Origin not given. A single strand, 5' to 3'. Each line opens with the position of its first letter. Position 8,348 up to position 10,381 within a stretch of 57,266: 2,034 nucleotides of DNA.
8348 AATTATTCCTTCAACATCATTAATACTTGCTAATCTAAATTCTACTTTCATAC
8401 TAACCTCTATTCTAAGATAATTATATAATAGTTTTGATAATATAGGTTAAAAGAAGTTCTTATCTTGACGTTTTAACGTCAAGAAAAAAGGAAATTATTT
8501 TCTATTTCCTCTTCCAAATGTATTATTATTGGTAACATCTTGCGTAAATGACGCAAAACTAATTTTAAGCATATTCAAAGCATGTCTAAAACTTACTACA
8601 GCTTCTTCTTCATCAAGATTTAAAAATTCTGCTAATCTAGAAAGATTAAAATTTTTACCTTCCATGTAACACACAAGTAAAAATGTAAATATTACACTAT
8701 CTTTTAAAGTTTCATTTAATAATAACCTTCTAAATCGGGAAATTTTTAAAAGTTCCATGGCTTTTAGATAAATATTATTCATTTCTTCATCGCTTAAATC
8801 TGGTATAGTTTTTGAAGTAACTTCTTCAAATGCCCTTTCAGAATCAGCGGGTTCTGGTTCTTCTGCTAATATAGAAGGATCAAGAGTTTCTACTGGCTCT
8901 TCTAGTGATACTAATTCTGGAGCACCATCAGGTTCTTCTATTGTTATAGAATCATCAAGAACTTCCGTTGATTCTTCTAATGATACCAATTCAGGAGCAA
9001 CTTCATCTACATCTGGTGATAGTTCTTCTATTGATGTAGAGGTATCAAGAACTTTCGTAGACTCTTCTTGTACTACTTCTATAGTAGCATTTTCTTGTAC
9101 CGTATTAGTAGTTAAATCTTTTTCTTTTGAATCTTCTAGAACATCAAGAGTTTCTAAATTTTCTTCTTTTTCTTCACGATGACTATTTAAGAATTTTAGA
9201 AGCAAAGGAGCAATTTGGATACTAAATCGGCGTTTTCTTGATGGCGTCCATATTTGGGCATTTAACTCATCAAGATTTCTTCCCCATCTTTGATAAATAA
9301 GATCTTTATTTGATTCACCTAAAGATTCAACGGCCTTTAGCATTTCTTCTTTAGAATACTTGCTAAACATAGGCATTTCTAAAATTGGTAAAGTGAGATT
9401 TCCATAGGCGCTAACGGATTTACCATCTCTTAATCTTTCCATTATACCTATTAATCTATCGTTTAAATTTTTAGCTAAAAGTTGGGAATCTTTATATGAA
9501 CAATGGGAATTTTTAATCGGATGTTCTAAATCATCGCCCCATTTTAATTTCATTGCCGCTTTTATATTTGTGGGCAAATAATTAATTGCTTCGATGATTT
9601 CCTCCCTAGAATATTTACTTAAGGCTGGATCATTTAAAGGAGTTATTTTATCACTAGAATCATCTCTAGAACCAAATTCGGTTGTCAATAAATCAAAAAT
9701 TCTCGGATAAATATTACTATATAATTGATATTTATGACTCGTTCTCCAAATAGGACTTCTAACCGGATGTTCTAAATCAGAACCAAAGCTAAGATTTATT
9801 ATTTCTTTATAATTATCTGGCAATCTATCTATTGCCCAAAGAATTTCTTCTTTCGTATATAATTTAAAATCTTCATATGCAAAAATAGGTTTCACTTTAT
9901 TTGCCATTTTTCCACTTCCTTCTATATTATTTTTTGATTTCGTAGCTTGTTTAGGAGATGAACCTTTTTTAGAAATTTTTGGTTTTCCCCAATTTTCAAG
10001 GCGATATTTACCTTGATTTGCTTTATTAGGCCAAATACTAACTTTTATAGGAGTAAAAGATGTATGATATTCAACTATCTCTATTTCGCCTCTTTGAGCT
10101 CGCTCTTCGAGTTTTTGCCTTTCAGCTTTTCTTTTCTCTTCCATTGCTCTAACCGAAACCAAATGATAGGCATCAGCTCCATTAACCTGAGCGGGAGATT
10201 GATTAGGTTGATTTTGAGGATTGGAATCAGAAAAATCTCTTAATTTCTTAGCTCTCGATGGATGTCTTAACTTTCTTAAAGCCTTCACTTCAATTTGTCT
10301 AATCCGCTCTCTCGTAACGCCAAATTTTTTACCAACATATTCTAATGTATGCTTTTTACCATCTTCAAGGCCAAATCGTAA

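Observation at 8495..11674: Primary-type sigma factor carrying a 578-aa C-terminal extension with three region-4-like repeats and an acidic tandem repeat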

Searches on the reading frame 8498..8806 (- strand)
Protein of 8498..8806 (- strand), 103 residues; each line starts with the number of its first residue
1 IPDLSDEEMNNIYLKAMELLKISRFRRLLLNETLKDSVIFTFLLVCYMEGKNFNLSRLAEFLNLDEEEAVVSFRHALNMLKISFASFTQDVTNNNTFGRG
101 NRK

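Call 41: search_solved_structures(query=A3, max_evalue=10, show_alignments=3)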
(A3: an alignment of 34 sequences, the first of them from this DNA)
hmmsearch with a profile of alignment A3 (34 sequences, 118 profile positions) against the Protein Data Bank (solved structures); distinct sequences matched with E-value up to 10: 59.
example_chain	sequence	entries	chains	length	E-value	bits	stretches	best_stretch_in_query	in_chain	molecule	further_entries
1tty_A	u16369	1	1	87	2.3e-08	36.9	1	29-95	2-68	RNA polymerase sigma factor rpoD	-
3dxj_F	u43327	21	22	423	2.2e-07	33.7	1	34-94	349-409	RNA polymerase pricipal sigma factor (RpoD); CHAIN F, P | RNA polymerase sigma factor | RNA polymerase sigma factor SigA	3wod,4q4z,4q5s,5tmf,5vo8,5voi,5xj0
1iw7_F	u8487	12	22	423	2.2e-07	33.7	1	34-94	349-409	RNA polymerase sigma-70 subunit | principal sigma factor | DNA-directed RNA polymerase sigma chain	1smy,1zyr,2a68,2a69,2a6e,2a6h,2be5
9fo6_F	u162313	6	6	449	2.2e-07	33.7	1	34-94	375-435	RNA polymerase sigma factor SigA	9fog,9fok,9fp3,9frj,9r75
9ujk_F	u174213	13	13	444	2.3e-07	33.6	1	34-94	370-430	RNA polymerase sigma factor SigA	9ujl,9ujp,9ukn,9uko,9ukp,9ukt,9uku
4g7h_F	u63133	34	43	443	2.3e-07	33.6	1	34-94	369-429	RNA polymerase sigma factor | DNA directed RNA polymerase sigma factor A | RNA polymerase sigma factor SigA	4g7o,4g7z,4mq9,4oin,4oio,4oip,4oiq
5x21_F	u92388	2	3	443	2.3e-07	33.6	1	34-94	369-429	RNA polymerase sigma factor SigA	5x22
1rio_H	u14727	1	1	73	3.7e-07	33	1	39-94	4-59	sigma factor SigA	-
1ku3_A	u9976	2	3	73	1.9e-06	30.7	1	39-94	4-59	sigma factor sigA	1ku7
1l9u_H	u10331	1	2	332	2.7e-06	30.2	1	34-94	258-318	SIGMA FACTOR SIGA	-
4xln_F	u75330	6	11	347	2.9e-06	30.1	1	34-94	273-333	RNA polymerase sigma factor SigA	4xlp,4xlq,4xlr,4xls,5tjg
1l9z_H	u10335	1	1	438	3.8e-06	29.7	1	34-94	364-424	SIGMA FACTOR SIGA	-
3n97_A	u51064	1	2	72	3.8e-06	29.7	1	39-95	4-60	RNA polymerase sigma factor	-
8vd6_A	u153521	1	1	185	9.5e-05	25.2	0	67-86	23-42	CAP REPEAT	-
8gzg_F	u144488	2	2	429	0.00053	22.8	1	34-104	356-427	RNA polymerase sigma factor SigA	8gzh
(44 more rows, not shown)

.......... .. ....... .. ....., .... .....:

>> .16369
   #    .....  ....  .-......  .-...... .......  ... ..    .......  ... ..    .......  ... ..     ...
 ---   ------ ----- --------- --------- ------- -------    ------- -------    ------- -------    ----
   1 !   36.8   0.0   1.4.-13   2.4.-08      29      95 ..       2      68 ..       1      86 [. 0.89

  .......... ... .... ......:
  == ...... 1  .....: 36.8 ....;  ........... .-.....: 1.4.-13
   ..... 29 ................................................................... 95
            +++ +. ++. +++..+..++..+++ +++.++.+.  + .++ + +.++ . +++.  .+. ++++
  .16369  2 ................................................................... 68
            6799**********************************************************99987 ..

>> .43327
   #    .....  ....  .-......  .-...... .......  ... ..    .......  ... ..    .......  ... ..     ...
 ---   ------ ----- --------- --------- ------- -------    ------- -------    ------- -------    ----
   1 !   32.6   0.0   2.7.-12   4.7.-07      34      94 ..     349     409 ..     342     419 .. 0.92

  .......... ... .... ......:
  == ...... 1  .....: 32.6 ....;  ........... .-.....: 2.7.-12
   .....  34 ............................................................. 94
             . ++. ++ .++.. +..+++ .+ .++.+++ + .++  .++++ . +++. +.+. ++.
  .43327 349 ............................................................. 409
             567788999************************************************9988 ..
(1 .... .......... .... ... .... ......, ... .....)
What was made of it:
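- On Sigma region 4, applied to the terminal domain (sigma4'): A3 profile vs PDB: 1tty E 2.3e-8, Thermus SigA E 2e-7, 55-67 aligned residues (call 41).
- sigma4' profile vs PDB sigma-4 across 4.1 plus the HTH: 1tty E 2.3e-8, Thermus SigA E 2e-7 (call 41).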

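Call 45: predict_structure(alignment_id=A3)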
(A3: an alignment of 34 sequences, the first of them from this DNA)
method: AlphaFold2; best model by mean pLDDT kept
length: 103 residues; sequences in the alignment: 34
mean_pLDDT: 86.4   pTM: 0.71
mean pLDDT of the five models: 86.4, 86.0, 86.0, 84.4, 84.1
residues with pLDDT >= 90: 61; 70-90: 31; 50-70: 9; < 50: 2
segments of 3 or more residues with pLDDT < 50: none
pLDDT, mean of each block of 10 residues (from residue 1): 86 95 88 91 92 92 93 91 83 64 50
secondary structure, 60 per line:
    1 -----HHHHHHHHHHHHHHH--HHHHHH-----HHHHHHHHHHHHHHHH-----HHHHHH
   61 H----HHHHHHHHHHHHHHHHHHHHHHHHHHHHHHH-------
elements in order: H6-20 H23-28 H34-49 H55-61 H66-96
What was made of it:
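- On Sigma region 4, applied to the terminal domain (sigma4'): AF2 helices 34-49, 55-61 and 66-96 fit sigma-4 (call 45).
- Checked: The final helical domain is confirmed (AlphaFold2 pLDDT 86, call 45).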

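Call 49: fold_search(model_id=the predicted structure, library=pdb)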
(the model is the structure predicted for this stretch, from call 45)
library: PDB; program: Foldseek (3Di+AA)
matches with E <= 10: 343; with E <= 0.001: 0
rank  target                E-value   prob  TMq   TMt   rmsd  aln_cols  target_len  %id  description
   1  5fyw_M                2.0e-01  0.85  0.47  0.23  13.2        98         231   12  Transcription initiation complex structures elucidate DNA opening (OC) (released 2016-05-18)
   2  5oqj_M                2.7e-01  0.82  0.45  0.19  10.1        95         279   12  STRUCTURE OF YEAST TRANSCRIPTION PRE-INITIATION COMPLEX WITH TFIIH (released 2018-04-25)
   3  8s51_M                3.8e-01  0.63  0.44  0.18  12.4       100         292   14  RNA polymerase II core initially transcribing complex with an ordered RNA of 8 nt (released 2024-04-17)
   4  3hug_C                4.3e-01  0.69  0.41  0.53  11.6        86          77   13  Crystal structure of Mycobacterium tuberculosis anti-sigma factor RslA in complex with -35 promoter binding domain of  (released 2010-03-02)
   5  3hug_A                4.3e-01  0.63  0.40  0.49  11.5        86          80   15  Crystal structure of Mycobacterium tuberculosis anti-sigma factor RslA in complex with -35 promoter binding domain of  (released 2010-03-02)
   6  5tjg_F                4.6e-01  0.63  0.42  0.16  10.5        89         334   19  Thermus aquaticus delta1.1-sigmaA holoenzyme/downstream-fork promoter complex with an open clamp (released 2017-06-21)
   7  5zx2_F                4.6e-01  0.60  0.42  0.27  13.3        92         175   13  Mycobacterium tuberculosis RNA polymerase transcription initiation complex with ECF sigma factor sigma H and 7nt RNA (released 2019-03-20)
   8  9ujl_F                4.6e-01  0.57  0.41  0.15  10.1        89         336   17  CryoEM structure of the T.thermophilus transcription initiation complex in the presence of Ap4A (released 2025-10-22)
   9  4g7h_P                4.9e-01  0.54  0.40  0.14  10.8        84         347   18  Crystal structure of Thermus thermophilus transcription initiation complex (released 2012-10-31)
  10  7zs9_M                5.2e-01  0.72  0.50  0.19  12.2       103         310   12  Yeast RNA polymerase II transcription pre-initiation complex with the +1 nucleosome (complex A) (released 2022-11-16)
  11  6dv9_F                5.2e-01  0.60  0.42  0.27  10.7        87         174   15  Crystal structure of Mycobacterium tuberculosis transcription initiation complex(ECF sigma factor L) containing 5nt RN (released 2019-02-20)
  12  6jcx_F                5.2e-01  0.60  0.46  0.28  12.8       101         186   14  Mycobacterium tuberculosis transcription initiation complex with ECF sigma factor sigma H and 6nt RNA (released 2019-05-29)
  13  1ais_B                5.2e-01  0.60  0.41  0.24  12.2        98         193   14  TATA-BINDING PROTEIN/TRANSCRIPTION FACTOR (II)B/TATA-BOX COMPLEX FROM PYROCOCCUS WOESEI (released 1997-07-07)
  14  7ml4_M                5.5e-01  0.77  0.49  0.24   9.6        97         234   11  RNA polymerase II initially transcribing complex (ITC) (released 2022-02-02)
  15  4roc_A                5.5e-01  0.63  0.41  0.18   4.9        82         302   12  Human TFIIB-related factor 2 (Brf2) and TBP bound to U6#2 promoter (released 2015-12-30)
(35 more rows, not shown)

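Call 79: search_protein_families(library=pfam, alignment_id=A3, max_evalue=0.01)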
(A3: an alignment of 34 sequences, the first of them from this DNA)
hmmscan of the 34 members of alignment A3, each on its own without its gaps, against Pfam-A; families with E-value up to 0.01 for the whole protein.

A. member 1, seq(103 aa): 0 families

B. families by the number of members that match (of 34 scanned): 6 families
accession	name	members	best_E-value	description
PF04545.22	Sigma70_r4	3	0.0028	Sigma-70, region 4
PF08280.17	HTH_Mga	1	0.00056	M protein trans-acting positive regulator (MGA) HTH domain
PF21984.2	DnaD_N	1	0.0013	DnaD N-terminal domain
PF04539.22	Sigma70_r3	1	0.0043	Sigma-70 region 3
PF13306.12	LRR_5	1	0.006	BspA type Leucine rich repeat region (6 copies)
PF13601.12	HTH_34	1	0.0064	Winged helix DNA-binding domain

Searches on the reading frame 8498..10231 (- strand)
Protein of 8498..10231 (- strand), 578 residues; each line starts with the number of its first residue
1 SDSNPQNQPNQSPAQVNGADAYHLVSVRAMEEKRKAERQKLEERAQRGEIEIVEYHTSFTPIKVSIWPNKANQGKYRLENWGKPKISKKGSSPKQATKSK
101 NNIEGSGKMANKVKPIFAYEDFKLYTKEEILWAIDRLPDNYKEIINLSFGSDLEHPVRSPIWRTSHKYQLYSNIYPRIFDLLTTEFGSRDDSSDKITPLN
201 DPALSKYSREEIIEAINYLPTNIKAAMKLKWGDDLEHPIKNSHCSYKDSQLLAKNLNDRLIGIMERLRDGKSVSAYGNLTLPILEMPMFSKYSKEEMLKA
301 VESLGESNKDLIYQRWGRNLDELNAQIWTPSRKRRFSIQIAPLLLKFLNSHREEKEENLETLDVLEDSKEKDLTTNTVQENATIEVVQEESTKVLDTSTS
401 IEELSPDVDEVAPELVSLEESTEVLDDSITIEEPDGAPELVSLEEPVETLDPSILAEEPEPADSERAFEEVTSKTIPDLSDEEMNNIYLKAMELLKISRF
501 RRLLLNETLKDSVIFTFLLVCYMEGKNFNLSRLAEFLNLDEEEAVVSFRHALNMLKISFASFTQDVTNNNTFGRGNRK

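Call 7: find_homologous_proteins(query=window:8498-10231:-, max_evalue=0.001)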
Query seq(578 aa): 8000 candidates shared short words with the query, none scored E <= 0.001.
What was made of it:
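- Tried and rejected: Searching the 5.8-billion-protein database with the extension alone returned nothing (call 7).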

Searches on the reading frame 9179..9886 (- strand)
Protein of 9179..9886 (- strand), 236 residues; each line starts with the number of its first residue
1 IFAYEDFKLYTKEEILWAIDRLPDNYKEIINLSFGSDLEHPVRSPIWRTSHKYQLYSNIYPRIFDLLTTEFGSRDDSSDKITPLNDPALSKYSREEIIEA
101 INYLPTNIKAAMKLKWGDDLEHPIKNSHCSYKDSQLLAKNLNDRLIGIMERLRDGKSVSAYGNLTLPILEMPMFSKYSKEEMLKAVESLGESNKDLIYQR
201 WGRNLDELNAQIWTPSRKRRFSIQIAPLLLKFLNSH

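Call 11: find_related_loci(query=window:9179-9886:-, collection=genome_contigs, flank=6000)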
Query seq(236 aa) (236 aa) in genome_contigs; peptide patterns used: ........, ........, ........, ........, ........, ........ (x = any residue, [..] = any of these).
70 stretches matched a pattern; 2 encode a relative of the query (tblastn E <= 1e-3); 2 distinct loci.
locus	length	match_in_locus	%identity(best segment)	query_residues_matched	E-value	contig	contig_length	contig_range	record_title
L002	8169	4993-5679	48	1-230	4e-67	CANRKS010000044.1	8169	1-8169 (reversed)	MAG: uncultured Bacilli bacterium isolate Lapin-033__bin45 genome assembly, contig: Lapin-033__NODE_7379_length_8169_cov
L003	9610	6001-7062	25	1-205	8e-11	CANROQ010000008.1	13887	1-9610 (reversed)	MAG: uncultured Bacilli bacterium isolate Lapin-019__bin42 genome assembly, contig: Lapin-019__NODE_2508_length_13887_co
